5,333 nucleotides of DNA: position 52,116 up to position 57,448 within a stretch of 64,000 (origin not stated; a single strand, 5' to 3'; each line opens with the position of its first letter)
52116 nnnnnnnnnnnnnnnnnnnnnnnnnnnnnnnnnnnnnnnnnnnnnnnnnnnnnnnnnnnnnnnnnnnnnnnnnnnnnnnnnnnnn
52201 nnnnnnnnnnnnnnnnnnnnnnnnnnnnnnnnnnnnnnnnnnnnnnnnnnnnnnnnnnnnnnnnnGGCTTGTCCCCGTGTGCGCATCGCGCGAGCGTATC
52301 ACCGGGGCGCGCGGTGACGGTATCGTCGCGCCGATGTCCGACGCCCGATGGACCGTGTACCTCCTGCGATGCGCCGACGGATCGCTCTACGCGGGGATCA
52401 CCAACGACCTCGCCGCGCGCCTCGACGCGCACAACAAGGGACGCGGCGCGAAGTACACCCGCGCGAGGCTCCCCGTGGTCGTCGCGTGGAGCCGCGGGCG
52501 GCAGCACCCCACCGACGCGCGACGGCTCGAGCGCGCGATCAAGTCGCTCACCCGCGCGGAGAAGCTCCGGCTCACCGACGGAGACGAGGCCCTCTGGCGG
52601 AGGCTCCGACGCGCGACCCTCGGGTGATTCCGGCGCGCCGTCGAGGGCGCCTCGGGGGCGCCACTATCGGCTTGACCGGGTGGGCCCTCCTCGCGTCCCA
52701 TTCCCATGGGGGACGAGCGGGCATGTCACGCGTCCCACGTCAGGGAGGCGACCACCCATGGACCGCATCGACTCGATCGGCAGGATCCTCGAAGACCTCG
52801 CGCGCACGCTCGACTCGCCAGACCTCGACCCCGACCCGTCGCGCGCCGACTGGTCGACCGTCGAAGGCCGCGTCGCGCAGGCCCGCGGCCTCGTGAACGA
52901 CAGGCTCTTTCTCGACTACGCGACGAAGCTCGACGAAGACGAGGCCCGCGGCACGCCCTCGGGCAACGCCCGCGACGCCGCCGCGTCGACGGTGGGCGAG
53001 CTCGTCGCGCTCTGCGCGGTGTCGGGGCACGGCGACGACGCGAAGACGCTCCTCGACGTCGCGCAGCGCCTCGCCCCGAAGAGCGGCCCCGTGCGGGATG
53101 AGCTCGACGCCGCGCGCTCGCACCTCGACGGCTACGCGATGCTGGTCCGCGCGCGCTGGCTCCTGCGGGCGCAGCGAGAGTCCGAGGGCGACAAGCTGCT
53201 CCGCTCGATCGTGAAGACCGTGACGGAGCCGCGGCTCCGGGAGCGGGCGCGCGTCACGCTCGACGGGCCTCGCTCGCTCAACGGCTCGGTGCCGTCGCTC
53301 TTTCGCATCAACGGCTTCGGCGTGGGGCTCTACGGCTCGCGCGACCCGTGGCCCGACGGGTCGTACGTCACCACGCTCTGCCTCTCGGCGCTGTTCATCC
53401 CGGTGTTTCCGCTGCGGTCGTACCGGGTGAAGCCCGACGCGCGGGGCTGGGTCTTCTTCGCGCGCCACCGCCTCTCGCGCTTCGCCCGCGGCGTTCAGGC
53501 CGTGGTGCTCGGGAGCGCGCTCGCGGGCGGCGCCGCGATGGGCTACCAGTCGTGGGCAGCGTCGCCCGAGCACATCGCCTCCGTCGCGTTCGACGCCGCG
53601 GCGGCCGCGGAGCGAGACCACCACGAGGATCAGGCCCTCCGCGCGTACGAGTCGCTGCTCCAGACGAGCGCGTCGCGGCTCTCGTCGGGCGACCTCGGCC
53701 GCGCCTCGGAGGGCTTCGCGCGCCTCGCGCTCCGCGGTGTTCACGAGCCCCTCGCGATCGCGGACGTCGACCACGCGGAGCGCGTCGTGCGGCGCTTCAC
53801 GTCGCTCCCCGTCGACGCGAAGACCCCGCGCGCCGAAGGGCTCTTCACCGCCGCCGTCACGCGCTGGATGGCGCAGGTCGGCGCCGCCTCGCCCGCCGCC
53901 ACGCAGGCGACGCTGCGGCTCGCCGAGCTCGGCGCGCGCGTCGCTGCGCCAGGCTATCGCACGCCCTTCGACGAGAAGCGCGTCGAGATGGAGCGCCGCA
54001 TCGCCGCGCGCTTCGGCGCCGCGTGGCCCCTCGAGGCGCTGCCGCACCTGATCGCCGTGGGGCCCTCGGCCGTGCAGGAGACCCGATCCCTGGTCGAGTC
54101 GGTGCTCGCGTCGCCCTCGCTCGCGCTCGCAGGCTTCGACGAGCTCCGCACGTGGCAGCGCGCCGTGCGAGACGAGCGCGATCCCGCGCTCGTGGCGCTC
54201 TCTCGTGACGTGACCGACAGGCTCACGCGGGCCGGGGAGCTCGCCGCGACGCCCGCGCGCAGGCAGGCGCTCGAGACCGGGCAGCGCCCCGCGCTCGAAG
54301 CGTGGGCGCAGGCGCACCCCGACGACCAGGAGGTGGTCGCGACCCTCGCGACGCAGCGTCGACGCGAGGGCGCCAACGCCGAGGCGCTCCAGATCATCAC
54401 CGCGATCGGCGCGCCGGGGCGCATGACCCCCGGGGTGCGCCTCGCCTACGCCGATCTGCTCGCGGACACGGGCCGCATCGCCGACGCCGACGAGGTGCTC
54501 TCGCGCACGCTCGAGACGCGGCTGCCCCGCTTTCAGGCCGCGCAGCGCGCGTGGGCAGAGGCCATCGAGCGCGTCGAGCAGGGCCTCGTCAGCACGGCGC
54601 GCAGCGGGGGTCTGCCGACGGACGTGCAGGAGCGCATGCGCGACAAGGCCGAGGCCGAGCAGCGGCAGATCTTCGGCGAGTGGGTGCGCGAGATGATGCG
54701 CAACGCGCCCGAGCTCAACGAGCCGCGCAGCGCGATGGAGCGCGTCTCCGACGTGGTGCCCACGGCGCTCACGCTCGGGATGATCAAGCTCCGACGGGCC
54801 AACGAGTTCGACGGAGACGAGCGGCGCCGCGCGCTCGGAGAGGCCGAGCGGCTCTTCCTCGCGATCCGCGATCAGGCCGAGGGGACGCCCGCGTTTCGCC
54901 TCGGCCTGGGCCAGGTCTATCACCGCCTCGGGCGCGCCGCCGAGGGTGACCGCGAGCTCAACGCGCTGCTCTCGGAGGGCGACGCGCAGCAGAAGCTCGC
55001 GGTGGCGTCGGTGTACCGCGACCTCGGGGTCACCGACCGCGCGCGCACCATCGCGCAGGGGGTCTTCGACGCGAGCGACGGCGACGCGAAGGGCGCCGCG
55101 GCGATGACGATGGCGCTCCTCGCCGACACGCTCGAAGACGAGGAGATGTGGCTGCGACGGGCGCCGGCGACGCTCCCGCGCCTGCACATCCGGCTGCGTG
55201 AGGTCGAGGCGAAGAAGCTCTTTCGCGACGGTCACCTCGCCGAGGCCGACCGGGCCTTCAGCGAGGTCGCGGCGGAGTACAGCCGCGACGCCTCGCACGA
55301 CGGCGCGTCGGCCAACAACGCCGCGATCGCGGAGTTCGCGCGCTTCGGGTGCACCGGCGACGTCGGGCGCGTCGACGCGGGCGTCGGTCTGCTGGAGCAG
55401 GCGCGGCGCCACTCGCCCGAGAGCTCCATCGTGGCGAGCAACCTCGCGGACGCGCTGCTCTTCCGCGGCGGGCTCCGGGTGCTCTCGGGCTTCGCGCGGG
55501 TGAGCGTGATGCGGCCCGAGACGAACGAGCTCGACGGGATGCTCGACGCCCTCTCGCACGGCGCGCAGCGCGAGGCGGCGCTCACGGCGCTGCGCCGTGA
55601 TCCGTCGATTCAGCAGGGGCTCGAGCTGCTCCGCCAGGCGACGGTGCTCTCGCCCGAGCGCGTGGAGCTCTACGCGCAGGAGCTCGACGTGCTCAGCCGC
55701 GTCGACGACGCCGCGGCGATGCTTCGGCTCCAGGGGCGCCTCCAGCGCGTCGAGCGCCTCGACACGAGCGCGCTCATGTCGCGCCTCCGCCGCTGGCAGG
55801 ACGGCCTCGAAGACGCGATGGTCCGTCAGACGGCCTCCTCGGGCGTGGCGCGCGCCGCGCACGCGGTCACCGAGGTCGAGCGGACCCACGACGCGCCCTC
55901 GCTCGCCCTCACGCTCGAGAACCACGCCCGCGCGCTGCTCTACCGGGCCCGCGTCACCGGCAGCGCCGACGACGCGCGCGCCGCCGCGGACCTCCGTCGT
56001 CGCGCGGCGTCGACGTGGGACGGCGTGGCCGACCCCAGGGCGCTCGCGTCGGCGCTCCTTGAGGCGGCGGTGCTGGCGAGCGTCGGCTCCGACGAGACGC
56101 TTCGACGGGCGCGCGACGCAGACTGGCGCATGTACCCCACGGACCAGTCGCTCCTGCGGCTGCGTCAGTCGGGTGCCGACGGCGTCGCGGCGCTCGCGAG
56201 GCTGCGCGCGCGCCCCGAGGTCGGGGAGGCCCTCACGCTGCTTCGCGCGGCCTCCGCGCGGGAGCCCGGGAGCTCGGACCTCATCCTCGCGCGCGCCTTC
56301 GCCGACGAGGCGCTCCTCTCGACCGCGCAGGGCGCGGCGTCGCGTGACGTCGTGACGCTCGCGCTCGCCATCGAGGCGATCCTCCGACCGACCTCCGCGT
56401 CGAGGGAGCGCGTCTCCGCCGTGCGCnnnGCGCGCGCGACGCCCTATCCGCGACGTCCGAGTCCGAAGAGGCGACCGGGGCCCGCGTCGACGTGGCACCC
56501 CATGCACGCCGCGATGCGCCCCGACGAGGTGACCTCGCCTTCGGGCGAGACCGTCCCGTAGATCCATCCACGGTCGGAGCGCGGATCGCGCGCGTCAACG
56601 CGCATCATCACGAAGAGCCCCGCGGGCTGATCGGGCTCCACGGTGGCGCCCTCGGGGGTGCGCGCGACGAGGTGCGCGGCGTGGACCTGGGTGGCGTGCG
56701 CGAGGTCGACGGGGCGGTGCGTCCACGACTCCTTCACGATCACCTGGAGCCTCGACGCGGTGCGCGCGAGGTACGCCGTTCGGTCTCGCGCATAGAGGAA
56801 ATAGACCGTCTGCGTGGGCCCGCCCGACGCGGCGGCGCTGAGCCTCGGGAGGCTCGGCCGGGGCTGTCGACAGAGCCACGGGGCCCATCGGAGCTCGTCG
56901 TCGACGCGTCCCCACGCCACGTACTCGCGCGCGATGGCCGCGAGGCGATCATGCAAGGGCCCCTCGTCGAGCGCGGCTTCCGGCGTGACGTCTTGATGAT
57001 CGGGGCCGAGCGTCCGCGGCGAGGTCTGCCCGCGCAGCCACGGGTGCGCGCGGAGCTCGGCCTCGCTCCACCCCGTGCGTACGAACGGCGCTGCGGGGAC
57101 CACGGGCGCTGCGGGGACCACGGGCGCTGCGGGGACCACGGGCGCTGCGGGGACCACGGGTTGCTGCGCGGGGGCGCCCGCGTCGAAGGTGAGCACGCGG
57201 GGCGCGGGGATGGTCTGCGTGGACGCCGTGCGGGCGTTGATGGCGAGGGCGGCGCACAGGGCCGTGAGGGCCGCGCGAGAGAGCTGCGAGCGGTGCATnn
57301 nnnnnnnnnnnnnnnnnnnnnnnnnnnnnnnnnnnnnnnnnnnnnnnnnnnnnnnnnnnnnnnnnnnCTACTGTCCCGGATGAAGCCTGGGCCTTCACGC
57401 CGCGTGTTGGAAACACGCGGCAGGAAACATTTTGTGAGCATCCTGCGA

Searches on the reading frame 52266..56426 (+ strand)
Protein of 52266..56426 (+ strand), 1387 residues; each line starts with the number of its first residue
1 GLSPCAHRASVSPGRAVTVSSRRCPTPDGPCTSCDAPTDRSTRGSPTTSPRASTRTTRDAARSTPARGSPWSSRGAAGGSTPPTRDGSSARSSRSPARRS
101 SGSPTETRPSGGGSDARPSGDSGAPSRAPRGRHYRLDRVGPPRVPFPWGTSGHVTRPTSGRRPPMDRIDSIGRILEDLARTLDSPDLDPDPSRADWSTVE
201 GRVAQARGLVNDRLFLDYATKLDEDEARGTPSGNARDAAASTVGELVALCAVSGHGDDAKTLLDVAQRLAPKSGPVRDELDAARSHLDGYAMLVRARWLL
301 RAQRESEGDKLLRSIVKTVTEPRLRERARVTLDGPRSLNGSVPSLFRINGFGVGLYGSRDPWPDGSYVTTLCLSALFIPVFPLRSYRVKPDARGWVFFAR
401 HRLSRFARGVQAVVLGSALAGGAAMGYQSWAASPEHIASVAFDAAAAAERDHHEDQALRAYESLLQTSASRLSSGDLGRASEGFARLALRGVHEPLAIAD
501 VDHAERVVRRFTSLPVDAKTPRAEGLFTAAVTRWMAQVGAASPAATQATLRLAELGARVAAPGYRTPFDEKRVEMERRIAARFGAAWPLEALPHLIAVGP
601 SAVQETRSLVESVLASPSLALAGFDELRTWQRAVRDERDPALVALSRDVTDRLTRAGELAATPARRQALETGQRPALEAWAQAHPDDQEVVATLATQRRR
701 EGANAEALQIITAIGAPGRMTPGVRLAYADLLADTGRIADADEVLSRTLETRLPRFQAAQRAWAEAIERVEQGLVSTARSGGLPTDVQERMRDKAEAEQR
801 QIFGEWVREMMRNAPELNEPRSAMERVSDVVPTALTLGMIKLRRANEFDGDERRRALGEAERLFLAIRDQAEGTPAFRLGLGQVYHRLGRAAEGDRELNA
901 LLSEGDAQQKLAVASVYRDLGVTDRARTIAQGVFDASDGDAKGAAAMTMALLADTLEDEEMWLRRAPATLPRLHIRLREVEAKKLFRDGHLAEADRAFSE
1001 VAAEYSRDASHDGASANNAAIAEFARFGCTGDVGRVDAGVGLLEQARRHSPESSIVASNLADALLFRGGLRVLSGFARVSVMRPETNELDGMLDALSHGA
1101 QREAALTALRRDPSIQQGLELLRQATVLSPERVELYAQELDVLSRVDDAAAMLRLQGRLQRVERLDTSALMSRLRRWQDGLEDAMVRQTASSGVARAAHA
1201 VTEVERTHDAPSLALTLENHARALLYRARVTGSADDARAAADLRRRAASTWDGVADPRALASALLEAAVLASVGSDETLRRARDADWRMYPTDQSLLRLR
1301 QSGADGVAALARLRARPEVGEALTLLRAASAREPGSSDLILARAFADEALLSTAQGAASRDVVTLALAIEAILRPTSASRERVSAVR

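Call 67: search_protein_families(library=pfam, proteins=[window:52266-56426:+], max_evalue=0.001)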
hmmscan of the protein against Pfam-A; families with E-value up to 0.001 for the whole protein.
window:52266-56426:+ (1387 aa): 1 family
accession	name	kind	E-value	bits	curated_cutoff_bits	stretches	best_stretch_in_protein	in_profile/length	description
PF14559.12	TPR_19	-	0.00022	21.9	25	0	701-758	4-63/68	Tetratricopeptide repeat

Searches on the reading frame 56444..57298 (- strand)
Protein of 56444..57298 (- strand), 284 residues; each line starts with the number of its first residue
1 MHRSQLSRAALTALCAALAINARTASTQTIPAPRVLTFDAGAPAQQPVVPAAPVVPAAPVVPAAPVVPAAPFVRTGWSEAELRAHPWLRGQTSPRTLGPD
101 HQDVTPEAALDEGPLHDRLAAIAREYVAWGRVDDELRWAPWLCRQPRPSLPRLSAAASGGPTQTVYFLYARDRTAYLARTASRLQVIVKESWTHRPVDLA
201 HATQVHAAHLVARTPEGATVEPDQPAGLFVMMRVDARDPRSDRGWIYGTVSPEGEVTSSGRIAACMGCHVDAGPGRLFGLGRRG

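Call 27: find_encoding_contigs(protein=window:56444-57298:-, flank=10000, max_places=10)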
Protein window:56444-57298:- (284 aa): no gene with exactly this product is on record in the collection.

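Call 29: find_homologous_proteins(query=window:56447-57298:-, max_evalue=1e-10)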
Query window:56447-57298:- (284 aa): 96 proteins with E <= 1e-10 among 8000 candidates.
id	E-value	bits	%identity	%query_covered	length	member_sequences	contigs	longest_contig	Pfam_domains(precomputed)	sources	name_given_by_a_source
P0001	3.8e-145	501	83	100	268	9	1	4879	-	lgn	-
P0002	2.2e-140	485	81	100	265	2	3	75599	-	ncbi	-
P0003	5.8e-119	415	69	99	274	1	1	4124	-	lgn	-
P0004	9.6e-112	391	66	99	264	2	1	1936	-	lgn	-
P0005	6.9e-98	346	59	99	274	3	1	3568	-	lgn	-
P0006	7.7e-87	309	57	99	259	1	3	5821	-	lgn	-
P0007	3.3e-86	307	59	93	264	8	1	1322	-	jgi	jgi:hypothetical protein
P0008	1.3e-85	305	68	72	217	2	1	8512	-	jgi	jgi:hypothetical protein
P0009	7.3e-82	293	73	63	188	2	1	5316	-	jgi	jgi:hypothetical protein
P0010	3.9e-80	287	56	98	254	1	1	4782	-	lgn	-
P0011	5.9e-80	287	77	58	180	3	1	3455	PF16694.11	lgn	-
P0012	1.9e-70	256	66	61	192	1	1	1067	-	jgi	-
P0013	2.4e-58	216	45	63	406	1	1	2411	PF16694.11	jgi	jgi:cytochrome c553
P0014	4.1e-50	189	41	57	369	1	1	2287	PF16694.11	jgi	jgi:hypothetical protein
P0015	1.7e-40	157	45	73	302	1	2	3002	-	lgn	-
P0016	9.0e-37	145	45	60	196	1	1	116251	PF16694.11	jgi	-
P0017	8.0e-36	142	49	57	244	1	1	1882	PF16694.11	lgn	-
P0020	8.4e-35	139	47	58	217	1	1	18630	PF16694.11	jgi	jgi:hypothetical protein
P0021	9.7e-35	138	43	60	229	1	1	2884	PF16694.11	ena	-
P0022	1.6e-34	138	43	60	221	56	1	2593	PF16694.11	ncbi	-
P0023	2.3e-34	137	48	57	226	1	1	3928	PF16694.11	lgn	-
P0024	4.0e-34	136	45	59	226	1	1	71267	PF16694.11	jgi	jgi:hypothetical protein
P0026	7.9e-34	135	39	61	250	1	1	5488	PF16694.11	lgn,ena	-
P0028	1.8e-33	134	41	60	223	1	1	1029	PF16694.11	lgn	-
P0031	4.0e-33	133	44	67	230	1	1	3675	PF16694.11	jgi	jgi:hypothetical protein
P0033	7.6e-33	132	40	60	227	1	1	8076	PF16694.11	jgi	jgi:hypothetical protein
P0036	4.2e-32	130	40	61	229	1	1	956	PF16694.11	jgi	jgi:hypothetical protein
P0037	6.1e-32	129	41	58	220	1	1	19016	PF16694.11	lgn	-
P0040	1.2e-31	128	42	57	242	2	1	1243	PF16694.11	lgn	-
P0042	3.8e-31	127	40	62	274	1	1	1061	PF16694.11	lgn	-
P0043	7.5e-31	126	42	57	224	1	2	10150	PF16694.11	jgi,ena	jgi:hypothetical protein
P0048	2.4e-30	124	39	60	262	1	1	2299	PF16694.11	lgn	-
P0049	2.4e-30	124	41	58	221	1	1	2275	PF16694.11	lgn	-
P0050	7.7e-30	122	38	58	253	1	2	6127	PF16694.11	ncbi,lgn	-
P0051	1.2e-29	122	37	67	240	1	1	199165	PF16694.11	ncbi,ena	-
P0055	4.5e-29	120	41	60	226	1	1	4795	PF16694.11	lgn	-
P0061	4.3e-28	117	39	60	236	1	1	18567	PF16694.11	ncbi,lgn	-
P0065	1.2e-27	115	39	60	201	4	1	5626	PF16694.11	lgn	-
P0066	1.3e-27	115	39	59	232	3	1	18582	PF16694.11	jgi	jgi:hypothetical protein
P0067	1.5e-27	115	43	60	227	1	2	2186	PF16694.11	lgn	-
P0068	4.5e-27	113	38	59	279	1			PF16694.11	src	-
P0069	4.9e-27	113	38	60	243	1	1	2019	PF16694.11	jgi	jgi:hypothetical protein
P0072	1.0e-26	112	39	63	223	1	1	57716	PF16694.11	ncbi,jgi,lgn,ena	jgi:hypothetical protein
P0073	2.7e-26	111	39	63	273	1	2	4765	PF16694.11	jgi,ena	-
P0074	2.8e-26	111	38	60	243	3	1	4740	PF16694.11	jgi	jgi:hypothetical protein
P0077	1.1e-25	109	39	58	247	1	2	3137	PF16694.11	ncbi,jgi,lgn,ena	-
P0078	1.4e-25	108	37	59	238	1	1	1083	PF16694.11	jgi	jgi:hypothetical protein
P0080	5.6e-25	106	37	58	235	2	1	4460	PF16694.11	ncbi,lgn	-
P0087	6.7e-22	96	38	61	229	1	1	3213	PF16694.11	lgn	-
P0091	2.0e-19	88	43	56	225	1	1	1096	PF16694.11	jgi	jgi:hypothetical protein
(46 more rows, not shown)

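Call 30: find_encoding_contigs(protein=P0002, flank=6000, max_places=4)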
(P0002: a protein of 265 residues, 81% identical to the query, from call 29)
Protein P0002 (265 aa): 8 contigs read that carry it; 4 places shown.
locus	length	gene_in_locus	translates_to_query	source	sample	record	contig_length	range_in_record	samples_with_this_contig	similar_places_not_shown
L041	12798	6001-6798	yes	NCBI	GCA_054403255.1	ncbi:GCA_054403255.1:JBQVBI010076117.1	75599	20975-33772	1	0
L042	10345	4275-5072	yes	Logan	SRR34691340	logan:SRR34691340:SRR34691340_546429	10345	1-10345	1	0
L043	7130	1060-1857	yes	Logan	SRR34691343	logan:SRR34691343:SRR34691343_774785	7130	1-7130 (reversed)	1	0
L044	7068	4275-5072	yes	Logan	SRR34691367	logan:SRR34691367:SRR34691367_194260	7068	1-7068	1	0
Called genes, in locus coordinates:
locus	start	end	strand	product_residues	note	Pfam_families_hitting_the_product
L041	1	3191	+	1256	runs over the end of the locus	-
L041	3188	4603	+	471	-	PF03349:Toluene_X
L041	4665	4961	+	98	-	PF01985:CRS1_YhbY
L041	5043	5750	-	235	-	PF12146:Hydrolase_4 (faint)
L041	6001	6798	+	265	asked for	-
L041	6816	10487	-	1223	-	-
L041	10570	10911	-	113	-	PF01541:GIY-YIG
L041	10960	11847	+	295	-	PF00106:adh_short, PF01370:Epimerase (weak), PF08659:KR, PF13561:adh_short_C2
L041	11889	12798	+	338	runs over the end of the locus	PF00005:ABC_tran, PF13304:AAA_21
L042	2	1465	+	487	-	?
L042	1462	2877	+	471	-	PF03349:Toluene_X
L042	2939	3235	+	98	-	PF01985:CRS1_YhbY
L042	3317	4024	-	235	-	PF12146:Hydrolase_4 (faint)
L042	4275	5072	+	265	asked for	-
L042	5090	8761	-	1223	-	-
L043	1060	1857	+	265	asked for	-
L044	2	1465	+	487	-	?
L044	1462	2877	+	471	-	PF03349:Toluene_X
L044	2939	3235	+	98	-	PF01985:CRS1_YhbY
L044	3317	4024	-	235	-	PF12146:Hydrolase_4 (faint)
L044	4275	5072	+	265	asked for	-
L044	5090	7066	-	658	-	?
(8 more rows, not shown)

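Call 31: find_encoding_contigs(protein=P0001, flank=6000, max_places=3)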
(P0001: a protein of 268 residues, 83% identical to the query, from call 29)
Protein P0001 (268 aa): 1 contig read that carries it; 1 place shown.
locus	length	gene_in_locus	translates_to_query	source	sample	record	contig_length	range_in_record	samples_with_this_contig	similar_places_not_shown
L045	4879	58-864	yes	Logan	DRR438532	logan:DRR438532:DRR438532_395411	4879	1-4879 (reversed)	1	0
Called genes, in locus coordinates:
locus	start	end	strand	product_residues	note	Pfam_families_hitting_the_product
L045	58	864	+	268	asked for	-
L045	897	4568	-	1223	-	PF14559:TPR_19 (faint)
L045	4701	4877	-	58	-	?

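Call 32: find_encoding_contigs(protein=P0003, flank=6000, max_places=3)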
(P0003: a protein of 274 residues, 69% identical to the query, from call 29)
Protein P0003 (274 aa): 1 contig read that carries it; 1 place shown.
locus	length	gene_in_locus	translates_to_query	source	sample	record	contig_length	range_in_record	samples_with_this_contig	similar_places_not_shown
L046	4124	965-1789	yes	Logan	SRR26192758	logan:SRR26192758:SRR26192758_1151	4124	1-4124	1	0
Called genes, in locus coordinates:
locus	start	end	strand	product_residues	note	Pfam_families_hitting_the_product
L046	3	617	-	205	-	?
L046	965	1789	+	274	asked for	-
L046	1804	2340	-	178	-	-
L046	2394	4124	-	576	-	?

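Call 67: search_protein_families(library=pfam, proteins=[window:56447-57298:-], max_evalue=0.001)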
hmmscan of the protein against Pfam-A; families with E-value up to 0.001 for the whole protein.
window:56447-57298:- (284 aa): 1 family
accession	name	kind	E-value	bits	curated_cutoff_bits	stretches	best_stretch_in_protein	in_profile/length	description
PF16694.10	Cytochrome_P460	-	0.0002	22.2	27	1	215-271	60-116/125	Cytochrome P460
